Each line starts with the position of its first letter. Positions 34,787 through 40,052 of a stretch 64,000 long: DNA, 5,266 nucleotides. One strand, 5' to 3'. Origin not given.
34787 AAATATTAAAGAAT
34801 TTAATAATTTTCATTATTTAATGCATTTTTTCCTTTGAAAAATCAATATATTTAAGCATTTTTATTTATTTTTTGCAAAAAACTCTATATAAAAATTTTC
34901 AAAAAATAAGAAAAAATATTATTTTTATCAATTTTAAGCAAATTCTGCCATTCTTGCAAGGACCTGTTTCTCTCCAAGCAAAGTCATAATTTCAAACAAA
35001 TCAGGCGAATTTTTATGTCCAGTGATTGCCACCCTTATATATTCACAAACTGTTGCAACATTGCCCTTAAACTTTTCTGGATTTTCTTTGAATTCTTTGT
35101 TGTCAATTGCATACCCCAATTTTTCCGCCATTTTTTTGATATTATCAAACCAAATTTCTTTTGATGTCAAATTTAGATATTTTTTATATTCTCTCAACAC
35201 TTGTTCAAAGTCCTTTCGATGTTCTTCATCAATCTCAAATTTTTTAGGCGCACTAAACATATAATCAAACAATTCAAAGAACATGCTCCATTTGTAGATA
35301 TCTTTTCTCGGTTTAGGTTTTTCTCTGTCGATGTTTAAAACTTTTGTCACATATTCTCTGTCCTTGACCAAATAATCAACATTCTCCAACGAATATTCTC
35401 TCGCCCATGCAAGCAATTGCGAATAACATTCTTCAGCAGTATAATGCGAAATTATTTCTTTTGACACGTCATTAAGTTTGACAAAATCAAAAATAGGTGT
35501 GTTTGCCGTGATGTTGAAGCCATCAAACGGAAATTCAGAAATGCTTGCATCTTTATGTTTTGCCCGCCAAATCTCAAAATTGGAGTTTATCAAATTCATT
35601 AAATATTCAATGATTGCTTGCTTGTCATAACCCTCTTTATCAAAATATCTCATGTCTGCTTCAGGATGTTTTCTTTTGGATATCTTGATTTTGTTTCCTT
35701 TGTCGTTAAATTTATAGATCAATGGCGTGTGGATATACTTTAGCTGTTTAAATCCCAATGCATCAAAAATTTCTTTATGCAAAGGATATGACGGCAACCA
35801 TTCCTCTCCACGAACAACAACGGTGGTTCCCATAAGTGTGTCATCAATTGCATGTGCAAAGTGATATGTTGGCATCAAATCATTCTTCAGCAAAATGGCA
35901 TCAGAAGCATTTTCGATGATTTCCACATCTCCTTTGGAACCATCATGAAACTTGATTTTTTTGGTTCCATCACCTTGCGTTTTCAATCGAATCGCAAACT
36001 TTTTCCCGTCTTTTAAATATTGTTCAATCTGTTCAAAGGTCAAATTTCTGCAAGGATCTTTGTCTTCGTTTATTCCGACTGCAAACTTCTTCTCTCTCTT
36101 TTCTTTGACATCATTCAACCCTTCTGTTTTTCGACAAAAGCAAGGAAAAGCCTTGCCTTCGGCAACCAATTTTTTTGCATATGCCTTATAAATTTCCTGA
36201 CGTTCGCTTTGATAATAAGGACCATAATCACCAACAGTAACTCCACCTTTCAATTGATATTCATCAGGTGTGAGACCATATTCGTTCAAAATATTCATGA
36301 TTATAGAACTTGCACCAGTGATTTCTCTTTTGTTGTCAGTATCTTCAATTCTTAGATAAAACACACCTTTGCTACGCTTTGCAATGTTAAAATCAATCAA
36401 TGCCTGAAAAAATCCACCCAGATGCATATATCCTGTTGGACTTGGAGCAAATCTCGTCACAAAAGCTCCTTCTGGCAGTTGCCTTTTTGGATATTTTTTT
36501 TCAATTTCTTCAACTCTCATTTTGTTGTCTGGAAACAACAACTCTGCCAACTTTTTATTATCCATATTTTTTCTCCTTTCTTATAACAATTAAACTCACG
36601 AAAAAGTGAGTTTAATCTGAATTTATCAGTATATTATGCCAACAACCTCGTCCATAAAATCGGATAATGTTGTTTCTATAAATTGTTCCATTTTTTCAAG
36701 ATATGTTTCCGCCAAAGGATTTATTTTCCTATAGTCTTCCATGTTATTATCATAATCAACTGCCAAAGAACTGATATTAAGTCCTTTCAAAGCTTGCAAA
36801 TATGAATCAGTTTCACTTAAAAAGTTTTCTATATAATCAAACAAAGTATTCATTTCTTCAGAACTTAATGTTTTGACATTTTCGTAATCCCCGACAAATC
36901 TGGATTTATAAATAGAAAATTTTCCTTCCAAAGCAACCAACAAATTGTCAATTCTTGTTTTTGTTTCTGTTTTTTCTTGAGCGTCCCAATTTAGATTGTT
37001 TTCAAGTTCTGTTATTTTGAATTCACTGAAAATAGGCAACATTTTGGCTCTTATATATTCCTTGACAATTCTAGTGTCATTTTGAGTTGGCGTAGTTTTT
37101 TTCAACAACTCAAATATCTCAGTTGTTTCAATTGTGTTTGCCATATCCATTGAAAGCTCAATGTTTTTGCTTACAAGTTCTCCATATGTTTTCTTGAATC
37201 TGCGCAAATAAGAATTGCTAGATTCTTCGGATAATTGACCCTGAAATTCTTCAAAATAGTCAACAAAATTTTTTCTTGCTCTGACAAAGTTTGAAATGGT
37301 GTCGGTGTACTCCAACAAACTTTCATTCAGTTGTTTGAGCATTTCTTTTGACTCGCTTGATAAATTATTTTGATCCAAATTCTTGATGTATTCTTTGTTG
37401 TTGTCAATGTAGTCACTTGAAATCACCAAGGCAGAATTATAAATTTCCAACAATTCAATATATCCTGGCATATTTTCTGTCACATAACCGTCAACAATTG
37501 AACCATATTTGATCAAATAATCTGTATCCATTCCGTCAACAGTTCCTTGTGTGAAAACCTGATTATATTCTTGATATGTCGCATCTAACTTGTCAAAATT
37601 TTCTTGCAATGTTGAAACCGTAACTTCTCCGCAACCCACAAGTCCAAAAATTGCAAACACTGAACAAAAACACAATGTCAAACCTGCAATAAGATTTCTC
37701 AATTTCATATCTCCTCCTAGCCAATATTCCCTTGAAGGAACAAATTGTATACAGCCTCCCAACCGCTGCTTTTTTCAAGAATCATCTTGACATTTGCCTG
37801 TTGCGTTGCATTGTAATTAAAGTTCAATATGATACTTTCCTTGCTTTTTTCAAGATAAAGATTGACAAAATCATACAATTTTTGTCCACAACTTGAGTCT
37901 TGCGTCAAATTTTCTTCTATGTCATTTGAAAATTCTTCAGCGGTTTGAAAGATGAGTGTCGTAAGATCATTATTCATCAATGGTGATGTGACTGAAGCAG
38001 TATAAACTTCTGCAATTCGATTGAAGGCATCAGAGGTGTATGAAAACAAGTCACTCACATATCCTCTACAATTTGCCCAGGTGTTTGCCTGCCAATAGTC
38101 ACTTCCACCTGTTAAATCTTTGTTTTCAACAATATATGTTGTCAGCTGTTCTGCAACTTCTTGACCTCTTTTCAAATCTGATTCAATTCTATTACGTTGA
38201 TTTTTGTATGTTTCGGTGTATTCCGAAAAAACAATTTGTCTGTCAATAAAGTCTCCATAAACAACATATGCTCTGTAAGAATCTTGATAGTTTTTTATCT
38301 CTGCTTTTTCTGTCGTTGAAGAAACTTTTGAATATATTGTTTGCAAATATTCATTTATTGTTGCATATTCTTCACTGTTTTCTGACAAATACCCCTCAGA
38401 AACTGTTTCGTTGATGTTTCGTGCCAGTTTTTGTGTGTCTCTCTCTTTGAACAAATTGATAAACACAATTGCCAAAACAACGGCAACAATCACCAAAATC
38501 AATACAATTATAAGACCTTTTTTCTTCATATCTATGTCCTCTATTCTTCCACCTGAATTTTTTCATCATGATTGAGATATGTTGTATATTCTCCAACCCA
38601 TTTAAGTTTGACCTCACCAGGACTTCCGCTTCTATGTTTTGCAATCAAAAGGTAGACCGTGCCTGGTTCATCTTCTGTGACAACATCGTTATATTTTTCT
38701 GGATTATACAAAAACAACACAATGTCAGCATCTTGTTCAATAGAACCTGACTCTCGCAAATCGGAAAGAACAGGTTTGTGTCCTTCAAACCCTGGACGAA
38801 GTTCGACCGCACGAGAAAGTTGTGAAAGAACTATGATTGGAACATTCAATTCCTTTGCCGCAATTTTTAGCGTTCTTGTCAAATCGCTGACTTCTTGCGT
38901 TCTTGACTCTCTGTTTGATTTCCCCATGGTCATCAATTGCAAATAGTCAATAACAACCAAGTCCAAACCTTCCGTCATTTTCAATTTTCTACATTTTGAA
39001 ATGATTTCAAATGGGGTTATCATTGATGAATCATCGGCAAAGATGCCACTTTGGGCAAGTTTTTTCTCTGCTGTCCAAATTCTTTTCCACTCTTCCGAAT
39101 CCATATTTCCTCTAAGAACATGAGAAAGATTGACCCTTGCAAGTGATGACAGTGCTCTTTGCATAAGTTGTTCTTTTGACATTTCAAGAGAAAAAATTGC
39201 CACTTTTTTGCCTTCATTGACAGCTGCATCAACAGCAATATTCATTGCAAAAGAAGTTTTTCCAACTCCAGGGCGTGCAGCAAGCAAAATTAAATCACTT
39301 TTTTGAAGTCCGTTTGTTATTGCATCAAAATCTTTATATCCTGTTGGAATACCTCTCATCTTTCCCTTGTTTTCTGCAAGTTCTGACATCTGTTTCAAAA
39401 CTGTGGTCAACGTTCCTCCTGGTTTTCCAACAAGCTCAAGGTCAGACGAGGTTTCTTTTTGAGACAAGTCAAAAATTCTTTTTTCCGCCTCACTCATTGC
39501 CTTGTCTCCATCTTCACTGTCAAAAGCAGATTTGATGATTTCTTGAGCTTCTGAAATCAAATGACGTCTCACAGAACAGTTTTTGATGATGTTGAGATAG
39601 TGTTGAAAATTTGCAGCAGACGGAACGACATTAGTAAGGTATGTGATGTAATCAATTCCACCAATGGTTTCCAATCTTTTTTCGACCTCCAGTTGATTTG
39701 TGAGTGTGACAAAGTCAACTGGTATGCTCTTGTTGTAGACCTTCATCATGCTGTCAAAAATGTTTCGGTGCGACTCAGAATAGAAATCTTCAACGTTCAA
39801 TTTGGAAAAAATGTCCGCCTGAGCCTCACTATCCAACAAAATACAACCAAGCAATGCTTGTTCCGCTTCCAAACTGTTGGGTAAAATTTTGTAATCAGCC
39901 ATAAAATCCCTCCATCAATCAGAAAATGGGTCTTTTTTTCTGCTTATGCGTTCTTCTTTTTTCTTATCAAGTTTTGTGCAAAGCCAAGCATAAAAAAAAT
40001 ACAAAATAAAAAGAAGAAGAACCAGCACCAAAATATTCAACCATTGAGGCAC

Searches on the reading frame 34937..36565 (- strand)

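Call 5: search_protein_families(library=pfam, proteins=[window:34937-36565:-], max_evalue=0.01)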
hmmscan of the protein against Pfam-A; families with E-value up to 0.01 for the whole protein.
window:34937-36565:- (543 aa): 2 families
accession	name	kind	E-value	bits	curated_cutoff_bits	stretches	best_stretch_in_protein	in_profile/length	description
PF00749.27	tRNA-synt_1c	-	5e-67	226.5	23.4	1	36-325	3-275/314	tRNA synthetases class I (E and Q), catalytic domain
PF19269.4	Anticodon_2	-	9.7e-11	42.7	23.6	1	391-541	9-139/141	Anticodon binding domain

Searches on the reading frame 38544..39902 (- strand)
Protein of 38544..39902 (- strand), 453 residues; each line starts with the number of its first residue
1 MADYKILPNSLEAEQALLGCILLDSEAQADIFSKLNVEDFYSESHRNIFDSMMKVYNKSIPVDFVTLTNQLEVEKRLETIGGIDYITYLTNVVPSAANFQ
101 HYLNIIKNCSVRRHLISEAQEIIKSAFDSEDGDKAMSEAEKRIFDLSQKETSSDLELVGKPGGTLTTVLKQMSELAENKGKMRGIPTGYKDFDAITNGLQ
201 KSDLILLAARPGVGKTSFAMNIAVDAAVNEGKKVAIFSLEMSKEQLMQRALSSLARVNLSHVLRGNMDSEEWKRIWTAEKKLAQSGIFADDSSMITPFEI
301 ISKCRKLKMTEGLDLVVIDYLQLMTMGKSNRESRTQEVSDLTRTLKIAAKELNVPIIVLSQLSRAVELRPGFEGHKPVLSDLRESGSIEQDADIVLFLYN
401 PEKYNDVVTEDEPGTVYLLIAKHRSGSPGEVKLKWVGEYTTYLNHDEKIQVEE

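Call 63: search_protein_families(library=pfam, proteins=[window:38544-39902:-], max_evalue=0.001)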
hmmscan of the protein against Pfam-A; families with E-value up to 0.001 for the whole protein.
window:38544-39902:- (453 aa): 5 families
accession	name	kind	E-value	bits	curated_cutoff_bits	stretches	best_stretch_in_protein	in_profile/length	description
PF03796.21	DnaB_C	-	1.2e-94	316.9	27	1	184-443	1-254/255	DnaB-like helicase C terminal domain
PF00772.26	DnaB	-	1.1e-32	112.5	23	1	7-107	2-102/103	DnaB-like helicase N terminal domain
PF13481.12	AAA_25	-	2.8e-13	50.4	27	1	199-359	30-187/195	AAA domain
PF06745.19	ATPase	-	5.4e-09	36.2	26.6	1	185-252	1-69/231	KaiC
PF20720.3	nSTAND3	-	0.00036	20.7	27.2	0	191-234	6-49/155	Novel STAND NTPase 3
